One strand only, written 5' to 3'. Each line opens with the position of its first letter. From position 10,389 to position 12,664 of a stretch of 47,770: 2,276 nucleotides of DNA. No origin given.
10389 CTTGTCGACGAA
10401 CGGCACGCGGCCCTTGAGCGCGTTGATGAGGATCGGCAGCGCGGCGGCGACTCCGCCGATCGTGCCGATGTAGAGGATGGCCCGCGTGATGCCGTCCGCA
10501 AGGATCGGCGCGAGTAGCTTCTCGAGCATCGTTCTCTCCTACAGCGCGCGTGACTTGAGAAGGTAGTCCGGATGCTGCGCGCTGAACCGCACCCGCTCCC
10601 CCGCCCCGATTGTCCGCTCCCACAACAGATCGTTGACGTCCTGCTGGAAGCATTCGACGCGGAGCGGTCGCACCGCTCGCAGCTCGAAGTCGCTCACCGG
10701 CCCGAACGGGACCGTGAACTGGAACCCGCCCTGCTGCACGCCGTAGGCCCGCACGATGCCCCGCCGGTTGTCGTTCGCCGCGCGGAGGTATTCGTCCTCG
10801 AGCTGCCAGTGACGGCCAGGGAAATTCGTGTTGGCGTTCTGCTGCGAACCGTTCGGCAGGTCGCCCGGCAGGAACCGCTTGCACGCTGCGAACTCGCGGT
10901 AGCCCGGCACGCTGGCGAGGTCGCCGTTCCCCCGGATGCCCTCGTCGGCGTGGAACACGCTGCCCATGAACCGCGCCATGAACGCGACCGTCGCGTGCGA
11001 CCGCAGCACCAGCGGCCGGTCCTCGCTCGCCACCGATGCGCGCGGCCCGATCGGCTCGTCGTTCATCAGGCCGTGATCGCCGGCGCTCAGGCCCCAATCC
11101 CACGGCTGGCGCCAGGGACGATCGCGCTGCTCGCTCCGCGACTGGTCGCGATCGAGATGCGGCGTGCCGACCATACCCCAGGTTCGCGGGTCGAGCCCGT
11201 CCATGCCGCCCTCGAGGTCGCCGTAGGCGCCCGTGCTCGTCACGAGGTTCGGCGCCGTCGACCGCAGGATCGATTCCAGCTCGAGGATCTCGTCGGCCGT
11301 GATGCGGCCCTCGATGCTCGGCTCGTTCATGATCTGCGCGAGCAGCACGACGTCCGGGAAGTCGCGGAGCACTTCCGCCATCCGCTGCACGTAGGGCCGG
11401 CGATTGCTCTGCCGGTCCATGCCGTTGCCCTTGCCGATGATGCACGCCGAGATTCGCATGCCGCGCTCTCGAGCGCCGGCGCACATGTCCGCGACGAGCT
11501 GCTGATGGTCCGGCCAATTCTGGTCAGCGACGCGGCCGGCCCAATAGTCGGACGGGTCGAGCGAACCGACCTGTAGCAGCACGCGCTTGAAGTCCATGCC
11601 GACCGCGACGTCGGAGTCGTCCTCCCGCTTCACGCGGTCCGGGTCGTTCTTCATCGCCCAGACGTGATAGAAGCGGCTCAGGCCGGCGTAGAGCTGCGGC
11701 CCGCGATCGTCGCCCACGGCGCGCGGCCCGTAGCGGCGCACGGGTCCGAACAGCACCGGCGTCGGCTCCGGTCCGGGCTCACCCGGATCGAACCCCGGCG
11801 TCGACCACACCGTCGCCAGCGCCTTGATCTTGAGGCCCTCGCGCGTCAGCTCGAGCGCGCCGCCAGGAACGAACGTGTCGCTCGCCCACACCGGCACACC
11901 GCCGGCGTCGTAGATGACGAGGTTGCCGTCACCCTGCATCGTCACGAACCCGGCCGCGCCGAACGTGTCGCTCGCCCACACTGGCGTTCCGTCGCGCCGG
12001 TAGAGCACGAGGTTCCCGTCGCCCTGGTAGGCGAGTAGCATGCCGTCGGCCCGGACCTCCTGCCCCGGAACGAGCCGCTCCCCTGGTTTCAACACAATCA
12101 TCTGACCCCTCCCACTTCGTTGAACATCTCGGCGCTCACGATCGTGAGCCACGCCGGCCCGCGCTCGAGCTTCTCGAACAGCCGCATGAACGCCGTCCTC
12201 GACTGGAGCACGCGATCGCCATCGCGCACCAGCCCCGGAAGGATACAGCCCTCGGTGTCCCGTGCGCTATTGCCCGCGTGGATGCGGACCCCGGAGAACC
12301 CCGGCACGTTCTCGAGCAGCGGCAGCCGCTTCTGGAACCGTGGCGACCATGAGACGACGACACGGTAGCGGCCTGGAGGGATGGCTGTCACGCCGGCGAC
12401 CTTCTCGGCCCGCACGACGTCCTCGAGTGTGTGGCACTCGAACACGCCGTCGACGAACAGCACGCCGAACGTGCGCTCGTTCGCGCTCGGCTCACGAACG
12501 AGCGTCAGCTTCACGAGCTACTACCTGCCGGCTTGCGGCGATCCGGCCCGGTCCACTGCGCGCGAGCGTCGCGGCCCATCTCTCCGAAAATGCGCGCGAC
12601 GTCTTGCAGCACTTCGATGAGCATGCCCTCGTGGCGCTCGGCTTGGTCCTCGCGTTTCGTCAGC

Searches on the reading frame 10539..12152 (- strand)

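Call 18: search_protein_families(library=pfam, proteins=[window:10539-12152:-], max_evalue=0.01)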
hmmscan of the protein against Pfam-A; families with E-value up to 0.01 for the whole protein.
window:10539-12152:- (537 aa): 0 families

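Call 50: search_protein_families(library=phrogs, proteins=[window:10539-12152:-], max_evalue=0.01)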
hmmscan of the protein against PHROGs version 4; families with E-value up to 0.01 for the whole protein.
window:10539-12152:- (537 aa): 1 family
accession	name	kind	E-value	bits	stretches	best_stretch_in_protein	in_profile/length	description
phrog_19296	-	unknown function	1.1e-14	55.5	1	18-123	130-238/271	-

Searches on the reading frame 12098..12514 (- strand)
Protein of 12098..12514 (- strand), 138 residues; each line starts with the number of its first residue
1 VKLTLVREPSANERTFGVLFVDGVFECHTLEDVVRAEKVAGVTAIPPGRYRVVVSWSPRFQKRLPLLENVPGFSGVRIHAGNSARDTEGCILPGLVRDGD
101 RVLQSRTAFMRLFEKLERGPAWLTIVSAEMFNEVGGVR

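Call 18: search_protein_families(library=pfam, proteins=[window:12098-12514:-], max_evalue=0.01)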
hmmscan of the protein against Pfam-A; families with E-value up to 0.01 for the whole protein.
window:12098-12514:- (138 aa): 1 family
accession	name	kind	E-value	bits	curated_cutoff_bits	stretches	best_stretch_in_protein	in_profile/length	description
PF18925.5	DUF5675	-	1.1e-34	119.2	26.7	1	4-117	1-113/114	Family of unknown function (DUF5675)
